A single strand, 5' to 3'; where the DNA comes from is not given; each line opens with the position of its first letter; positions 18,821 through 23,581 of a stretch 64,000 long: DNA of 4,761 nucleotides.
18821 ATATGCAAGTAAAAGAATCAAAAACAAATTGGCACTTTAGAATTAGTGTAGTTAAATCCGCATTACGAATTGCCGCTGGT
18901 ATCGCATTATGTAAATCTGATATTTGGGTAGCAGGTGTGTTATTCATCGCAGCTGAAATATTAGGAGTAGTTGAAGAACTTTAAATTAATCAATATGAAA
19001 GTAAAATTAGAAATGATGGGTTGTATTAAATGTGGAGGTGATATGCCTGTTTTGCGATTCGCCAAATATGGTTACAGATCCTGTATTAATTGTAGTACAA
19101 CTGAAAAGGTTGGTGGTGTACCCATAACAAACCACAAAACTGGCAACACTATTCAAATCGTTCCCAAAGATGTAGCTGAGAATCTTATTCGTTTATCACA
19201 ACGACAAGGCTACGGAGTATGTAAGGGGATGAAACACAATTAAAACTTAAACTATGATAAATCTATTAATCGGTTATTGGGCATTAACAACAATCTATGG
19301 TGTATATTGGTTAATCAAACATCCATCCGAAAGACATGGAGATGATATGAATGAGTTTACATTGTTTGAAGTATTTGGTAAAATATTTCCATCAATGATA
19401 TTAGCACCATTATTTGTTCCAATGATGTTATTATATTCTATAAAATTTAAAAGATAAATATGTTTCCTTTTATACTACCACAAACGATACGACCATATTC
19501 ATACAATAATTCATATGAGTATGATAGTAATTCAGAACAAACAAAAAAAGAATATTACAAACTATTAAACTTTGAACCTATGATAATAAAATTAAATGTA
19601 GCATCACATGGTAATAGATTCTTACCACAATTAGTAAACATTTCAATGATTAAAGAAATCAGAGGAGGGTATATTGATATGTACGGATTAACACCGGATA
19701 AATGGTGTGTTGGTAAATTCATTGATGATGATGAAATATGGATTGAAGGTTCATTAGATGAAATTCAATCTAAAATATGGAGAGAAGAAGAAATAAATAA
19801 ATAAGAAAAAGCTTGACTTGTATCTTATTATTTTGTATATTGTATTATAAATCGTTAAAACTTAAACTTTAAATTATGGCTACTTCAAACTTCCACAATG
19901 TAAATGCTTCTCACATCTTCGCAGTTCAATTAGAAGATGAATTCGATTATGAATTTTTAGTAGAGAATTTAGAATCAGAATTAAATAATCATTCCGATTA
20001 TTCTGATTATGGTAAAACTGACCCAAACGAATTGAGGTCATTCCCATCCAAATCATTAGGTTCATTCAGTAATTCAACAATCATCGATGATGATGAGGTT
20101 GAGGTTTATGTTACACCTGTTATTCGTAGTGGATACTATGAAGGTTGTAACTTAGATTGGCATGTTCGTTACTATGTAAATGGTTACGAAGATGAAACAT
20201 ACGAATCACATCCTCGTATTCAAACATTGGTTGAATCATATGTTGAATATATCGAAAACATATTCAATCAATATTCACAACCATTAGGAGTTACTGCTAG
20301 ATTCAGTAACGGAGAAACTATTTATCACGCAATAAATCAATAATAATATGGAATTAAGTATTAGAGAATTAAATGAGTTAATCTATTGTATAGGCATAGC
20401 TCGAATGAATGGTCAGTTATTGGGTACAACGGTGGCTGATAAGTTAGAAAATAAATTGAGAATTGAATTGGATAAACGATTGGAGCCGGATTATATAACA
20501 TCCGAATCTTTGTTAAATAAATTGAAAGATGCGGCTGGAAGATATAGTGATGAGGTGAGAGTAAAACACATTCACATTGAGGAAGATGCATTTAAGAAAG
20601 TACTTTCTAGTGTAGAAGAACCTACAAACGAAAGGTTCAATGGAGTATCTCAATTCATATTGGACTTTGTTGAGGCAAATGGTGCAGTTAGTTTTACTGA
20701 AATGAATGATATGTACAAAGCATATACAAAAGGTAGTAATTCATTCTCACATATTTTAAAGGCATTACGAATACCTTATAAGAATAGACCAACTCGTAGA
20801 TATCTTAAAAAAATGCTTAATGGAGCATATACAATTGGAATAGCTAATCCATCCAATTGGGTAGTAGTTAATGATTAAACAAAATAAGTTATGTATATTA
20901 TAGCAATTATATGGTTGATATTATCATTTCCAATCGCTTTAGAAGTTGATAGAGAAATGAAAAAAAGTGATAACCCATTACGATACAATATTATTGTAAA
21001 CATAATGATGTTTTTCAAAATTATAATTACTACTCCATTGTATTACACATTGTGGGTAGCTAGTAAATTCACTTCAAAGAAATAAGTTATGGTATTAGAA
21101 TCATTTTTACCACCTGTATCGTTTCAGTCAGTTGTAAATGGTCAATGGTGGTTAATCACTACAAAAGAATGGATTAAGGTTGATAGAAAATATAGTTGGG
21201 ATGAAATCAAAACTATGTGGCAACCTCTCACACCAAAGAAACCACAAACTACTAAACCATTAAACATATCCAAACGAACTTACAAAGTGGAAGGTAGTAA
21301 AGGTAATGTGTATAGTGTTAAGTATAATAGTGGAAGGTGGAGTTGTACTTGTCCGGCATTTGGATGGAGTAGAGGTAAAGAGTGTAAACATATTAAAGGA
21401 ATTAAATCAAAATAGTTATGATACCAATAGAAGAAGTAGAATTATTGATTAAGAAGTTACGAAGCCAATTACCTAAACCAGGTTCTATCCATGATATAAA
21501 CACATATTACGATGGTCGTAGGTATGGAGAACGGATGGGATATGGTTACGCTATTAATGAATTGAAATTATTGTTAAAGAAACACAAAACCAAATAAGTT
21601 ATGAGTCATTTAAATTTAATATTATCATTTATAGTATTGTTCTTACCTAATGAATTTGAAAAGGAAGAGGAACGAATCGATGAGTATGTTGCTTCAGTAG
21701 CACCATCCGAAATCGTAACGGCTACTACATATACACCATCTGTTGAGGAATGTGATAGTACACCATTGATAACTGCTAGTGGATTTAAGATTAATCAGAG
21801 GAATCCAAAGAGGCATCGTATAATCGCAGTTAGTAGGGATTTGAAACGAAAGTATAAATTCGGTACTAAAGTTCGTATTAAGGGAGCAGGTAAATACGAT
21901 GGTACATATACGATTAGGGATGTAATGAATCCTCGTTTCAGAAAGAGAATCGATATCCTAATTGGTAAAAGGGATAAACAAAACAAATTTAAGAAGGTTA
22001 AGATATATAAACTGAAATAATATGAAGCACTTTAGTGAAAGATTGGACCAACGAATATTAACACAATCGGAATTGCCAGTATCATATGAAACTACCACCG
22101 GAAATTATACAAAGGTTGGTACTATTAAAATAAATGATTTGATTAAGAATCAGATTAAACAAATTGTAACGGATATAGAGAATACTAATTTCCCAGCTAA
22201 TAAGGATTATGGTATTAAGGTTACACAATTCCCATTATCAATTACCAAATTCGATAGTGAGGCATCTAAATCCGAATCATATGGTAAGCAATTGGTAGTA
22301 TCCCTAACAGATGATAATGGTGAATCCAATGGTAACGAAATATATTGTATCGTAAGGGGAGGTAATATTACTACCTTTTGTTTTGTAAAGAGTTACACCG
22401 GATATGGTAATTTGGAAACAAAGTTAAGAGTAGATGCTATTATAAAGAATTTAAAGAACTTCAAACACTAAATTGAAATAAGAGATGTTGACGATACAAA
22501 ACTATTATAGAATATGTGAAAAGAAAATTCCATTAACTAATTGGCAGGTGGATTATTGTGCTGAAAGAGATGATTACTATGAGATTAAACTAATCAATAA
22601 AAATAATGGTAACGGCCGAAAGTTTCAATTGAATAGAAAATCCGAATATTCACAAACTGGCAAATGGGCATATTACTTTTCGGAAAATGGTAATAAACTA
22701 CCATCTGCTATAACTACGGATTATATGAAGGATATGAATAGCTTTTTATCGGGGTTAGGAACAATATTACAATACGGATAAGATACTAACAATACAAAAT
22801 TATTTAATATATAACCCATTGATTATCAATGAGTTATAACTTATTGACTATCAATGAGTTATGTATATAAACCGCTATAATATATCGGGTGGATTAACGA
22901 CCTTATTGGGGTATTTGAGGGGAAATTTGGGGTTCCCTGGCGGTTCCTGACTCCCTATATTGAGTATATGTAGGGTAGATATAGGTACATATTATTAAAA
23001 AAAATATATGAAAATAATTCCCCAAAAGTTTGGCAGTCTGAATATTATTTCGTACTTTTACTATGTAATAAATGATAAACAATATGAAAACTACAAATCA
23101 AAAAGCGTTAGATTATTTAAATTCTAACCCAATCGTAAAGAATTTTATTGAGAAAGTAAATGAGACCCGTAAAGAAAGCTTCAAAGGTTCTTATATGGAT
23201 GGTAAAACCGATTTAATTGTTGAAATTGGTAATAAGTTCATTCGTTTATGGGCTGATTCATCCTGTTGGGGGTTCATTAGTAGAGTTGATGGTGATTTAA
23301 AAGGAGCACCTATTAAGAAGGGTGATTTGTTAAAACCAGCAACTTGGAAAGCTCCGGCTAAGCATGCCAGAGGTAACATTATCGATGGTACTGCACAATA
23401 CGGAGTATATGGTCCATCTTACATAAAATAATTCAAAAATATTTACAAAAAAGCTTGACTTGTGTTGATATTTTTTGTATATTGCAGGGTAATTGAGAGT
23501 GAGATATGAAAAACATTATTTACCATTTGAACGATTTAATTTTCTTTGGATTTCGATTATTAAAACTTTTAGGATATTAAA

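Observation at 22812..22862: Palindromic operator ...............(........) repeated upstream of the promoter cassettes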

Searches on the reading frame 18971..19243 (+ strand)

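Call 65: search_protein_families(library=pfam, max_evalue=0.01, proteins=[window:18971-19243:+])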
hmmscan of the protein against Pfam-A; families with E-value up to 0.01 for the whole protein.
window:18971-19243:+ (90 aa): 1 family
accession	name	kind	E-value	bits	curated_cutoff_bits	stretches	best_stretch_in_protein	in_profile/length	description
PF08792.16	A2L_zn_ribbon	-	0.00031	20.8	22.9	1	18-45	6-31/33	A2L zinc ribbon domain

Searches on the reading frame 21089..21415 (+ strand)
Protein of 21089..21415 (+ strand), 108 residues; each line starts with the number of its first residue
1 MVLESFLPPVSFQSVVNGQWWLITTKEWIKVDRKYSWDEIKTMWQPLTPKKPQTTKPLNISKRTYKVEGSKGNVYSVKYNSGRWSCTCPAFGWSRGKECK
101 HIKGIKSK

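Call 66: search_protein_families(library=pfam, max_evalue=0.01, proteins=[window:21089-21415:+])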
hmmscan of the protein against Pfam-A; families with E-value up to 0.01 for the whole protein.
window:21089-21415:+ (108 aa): 1 family
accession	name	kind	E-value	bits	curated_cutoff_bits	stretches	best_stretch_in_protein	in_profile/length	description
PF04434.22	SWIM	-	0.0024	17.8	19.6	1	77-103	3-31/38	SWIM zinc finger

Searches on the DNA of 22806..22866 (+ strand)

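Call 55: search_dna_similar(query=window:22806-22866:+, collection=phages, mode=distant, max_evalue=10, max_rows=40)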
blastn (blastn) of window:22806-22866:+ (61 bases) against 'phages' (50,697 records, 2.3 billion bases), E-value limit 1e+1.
Records with a match: 53; places in all: 118; records where one place covers at least 80% of the query: 0.
Best place of each record, by identity: >=99% 2; 95-99% 5; 90-95% 22; 80-90% 23; 60-80% 1.
By first word of the organism name: Prevotella 15; Riemerella 11; CrAssphage 7; Cyanophage 4; Prochlorococcus 4; Escherichia 2; uncultured 2; Synechococcus 2; phage 1; StxXX-converting 1; and 4 more.
By host as written in the record: Prevotella sp. 15; - 11; Riemerella anatipestifer 5; Escherichia coli O157:H7 SH2026 2; Prochlorococcus sp. NATL2A 2; Prochlorococcus marinus NATL2A 2; Prochlorococcus sp. MIT9515 2; Synechococcus sp. WH6501 2; and 12 more.
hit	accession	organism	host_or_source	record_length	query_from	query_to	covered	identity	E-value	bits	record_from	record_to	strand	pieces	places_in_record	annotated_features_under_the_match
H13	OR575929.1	phage csAssE-Sib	human gut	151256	6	48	70%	77.8%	5e+0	35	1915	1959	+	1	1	hypothetical protein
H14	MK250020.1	Prevotella phage Lak-B1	Prevotella sp.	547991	14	50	61%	81.1%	2e+0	37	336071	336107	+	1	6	record has no annotation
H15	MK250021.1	Prevotella phage Lak-B2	Prevotella sp.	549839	14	50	61%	81.1%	2e+0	37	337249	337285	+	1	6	record has no annotation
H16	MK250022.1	Prevotella phage Lak-B3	Prevotella sp.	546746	14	50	61%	81.1%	2e+0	37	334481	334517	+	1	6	record has no annotation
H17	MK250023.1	Prevotella phage Lak-B4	Prevotella sp.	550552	14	50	61%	81.1%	2e+0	37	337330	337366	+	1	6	record has no annotation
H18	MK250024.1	Prevotella phage Lak-B5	Prevotella sp.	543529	14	50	61%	81.1%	2e+0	37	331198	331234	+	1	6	record has no annotation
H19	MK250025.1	Prevotella phage Lak-B6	Prevotella sp.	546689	14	50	61%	81.1%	2e+0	37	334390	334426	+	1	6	record has no annotation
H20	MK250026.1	Prevotella phage Lak-B7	Prevotella sp.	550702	14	50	61%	81.1%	2e+0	37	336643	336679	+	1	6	record has no annotation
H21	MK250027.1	Prevotella phage Lak-B8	Prevotella sp.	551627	14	50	61%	81.1%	2e+0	37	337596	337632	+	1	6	record has no annotation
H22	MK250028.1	Prevotella phage Lak-B9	Prevotella sp.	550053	14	50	61%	81.1%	2e+0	37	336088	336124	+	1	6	record has no annotation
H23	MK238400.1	CrAssphage ZA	Homo sapiens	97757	5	34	49%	90.0%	4e-2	42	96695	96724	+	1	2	none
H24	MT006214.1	CrAssphage LMMB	human gut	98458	5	34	49%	90.0%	4e-2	42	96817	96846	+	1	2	none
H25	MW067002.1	CrAssphage sp. C0526BW15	stool sample from an infant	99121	5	34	49%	90.0%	4e-2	42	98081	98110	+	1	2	none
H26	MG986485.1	Escherichia phage SH2026Stx1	Escherichia coli O157:H7 SH2026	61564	18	50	54%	81.8%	5e+0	34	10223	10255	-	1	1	none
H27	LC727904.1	StxXX-converting phage Stx1_JNE110649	-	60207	18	50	54%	81.8%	5e+0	34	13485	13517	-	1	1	none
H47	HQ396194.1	Riemerella phage RAP44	Riemerella anatipestifer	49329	8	30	38%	91.3%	5e+0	34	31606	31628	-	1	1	none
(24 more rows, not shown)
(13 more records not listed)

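Call 56: get_annotated_region(hit=H24, flank=1500)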
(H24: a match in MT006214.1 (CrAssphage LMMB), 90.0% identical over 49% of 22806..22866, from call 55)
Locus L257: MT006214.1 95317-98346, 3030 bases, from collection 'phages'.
description: CrAssphage LMMB, complete genome.
organism: CrAssphage LMMB (NCBI taxid 2718472)
taxonomy: Viruses; Duplodnaviria; Heunggongvirae; Uroviricota; Caudoviricetes; Crassvirales; Intestiviridae; Crudevirinae; Carjivirus
host: -; source: human gut; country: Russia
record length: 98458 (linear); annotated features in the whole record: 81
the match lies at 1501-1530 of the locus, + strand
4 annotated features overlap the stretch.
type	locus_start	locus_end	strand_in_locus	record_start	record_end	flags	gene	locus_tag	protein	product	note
CDS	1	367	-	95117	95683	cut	-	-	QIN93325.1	hypothetical protein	-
CDS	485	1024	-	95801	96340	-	-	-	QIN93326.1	hypothetical protein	-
CDS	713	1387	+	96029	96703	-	-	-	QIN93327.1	hypothetical protein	-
CDS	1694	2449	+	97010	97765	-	-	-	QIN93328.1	plasmid replication initiation protein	Plasmid replication initiation protein RepL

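Call 57: get_annotated_region(hit=H47, flank=1500)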
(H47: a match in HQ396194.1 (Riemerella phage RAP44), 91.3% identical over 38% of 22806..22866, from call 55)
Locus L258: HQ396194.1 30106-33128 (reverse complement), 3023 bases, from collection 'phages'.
description: Riemerella phage RAP44, complete genome.
organism: Riemerella phage RAP44 (NCBI taxid 936152)
taxonomy: Viruses; Duplodnaviria; Heunggongvirae; Uroviricota; Caudoviricetes
host: Riemerella anatipestifer; source: -; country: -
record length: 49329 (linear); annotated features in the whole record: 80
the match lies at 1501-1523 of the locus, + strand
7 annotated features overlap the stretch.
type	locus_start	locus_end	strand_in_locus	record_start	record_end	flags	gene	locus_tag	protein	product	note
CDS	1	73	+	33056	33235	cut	-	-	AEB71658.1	hypothetical protein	-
CDS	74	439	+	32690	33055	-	-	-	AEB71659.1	hypothetical protein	-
CDS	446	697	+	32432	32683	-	-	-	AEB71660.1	hypothetical protein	-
CDS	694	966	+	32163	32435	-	-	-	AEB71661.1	hypothetical protein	-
CDS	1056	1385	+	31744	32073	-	-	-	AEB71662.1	hypothetical protein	-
CDS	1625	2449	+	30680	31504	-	-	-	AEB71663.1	DNA-damage-inducible protein D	protein of dinD superfamily; phosphoinositide phospholipase C activity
CDS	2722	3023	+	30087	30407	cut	-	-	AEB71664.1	hypothetical protein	-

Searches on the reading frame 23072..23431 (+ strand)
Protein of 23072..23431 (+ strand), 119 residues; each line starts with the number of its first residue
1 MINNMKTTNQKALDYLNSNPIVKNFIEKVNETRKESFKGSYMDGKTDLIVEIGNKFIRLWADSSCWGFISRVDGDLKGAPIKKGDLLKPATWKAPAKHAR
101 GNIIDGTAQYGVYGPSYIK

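Call 66: search_protein_families(library=pfam, max_evalue=0.01, proteins=[window:23072-23431:+])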
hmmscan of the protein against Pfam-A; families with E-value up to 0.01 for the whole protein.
window:23072-23431:+ (119 aa): 1 family
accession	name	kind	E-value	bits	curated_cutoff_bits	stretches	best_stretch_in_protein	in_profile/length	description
PF24835.1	DUF7717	-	3.6e-05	24.4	27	1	22-105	18-97/117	Family of unknown function (DUF7717)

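Call 70: find_related_loci(query=window:23072-23431:+, collection=viral_contigs, flank=1200)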
Query window:23072-23431:+ (119 aa) in viral_contigs; peptide patterns used: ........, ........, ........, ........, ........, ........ (x = any residue, [..] = any of these).
51 stretches matched a pattern; 42 encode a relative of the query (tblastn E <= 1e-3); 42 distinct loci.
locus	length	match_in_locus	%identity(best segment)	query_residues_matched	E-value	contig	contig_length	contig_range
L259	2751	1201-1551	77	3-118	3e-60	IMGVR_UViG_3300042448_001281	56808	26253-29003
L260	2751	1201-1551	77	3-118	3e-60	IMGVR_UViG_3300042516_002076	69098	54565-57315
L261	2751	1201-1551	77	3-118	3e-60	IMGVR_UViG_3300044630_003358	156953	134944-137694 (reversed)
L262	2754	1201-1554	75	2-118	1e-58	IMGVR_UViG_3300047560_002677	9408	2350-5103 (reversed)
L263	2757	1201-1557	71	2-119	8e-57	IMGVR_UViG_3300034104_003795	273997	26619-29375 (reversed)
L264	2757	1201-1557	71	2-119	1e-56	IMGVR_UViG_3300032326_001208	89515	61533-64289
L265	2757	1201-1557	71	2-119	6e-56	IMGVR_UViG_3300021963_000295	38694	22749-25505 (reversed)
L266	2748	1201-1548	69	3-118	3e-55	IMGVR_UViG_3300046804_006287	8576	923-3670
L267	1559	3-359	71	2-119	9e-56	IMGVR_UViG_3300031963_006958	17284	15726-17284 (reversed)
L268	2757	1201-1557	71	2-119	3e-55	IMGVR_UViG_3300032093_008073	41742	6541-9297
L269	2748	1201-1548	74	5-119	3e-54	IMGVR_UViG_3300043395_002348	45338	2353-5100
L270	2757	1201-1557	69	2-119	1e-53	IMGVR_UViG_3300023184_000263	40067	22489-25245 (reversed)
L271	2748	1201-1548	73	5-119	1e-53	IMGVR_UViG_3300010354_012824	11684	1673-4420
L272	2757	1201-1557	70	2-119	8e-54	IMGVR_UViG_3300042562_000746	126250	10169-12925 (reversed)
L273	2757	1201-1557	70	2-119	8e-54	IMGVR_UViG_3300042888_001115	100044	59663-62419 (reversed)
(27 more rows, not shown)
